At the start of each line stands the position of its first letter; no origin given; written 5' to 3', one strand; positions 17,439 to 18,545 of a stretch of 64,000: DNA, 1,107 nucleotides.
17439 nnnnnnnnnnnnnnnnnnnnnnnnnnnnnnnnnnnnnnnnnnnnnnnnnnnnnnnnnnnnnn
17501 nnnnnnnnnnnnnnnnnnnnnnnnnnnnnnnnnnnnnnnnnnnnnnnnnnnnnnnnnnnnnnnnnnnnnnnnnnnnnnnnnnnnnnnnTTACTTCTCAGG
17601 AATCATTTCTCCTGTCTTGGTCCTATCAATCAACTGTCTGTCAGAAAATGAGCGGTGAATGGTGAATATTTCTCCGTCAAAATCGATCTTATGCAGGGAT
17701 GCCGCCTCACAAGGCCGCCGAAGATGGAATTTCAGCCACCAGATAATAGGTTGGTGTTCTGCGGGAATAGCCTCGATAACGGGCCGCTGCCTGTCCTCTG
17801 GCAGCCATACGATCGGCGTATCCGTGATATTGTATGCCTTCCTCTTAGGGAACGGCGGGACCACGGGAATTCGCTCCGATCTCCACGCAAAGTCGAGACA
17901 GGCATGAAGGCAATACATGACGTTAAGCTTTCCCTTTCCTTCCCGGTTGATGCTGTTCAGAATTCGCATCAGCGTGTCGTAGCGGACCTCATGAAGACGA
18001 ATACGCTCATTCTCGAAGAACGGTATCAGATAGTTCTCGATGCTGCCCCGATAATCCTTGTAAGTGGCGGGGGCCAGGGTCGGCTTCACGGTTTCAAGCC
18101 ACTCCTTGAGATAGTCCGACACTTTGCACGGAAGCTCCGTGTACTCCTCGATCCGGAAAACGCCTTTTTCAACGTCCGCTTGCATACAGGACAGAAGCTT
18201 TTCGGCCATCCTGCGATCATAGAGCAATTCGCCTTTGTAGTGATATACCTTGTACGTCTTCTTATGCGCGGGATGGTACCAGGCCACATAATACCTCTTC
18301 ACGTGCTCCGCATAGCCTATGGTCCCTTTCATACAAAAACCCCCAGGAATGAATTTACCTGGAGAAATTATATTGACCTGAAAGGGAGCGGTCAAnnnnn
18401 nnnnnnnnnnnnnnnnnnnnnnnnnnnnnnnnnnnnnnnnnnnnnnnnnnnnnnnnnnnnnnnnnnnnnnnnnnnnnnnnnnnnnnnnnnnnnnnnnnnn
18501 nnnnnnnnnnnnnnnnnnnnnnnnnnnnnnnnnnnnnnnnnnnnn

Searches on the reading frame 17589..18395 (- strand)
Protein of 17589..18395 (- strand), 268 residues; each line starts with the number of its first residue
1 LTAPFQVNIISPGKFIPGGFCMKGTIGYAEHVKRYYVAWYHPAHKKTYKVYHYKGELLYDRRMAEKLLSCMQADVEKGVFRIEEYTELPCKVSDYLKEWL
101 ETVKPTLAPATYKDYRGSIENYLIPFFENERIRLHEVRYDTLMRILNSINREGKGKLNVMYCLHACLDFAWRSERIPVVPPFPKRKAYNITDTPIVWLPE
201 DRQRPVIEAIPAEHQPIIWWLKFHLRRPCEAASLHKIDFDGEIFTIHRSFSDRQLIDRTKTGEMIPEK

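Call 50: search_protein_families(library=pfam, proteins=[window:17589-18395:-], max_evalue=0.001)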
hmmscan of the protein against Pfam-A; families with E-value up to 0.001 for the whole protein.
window:17589-18395:- (268 aa): 1 family
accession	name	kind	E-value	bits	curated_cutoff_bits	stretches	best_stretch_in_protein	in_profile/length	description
PF14659.12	Phage_int_SAM_3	-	9.6e-09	35.8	22.6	1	92-132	2-42/58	Phage integrase, N-terminal SAM-like domain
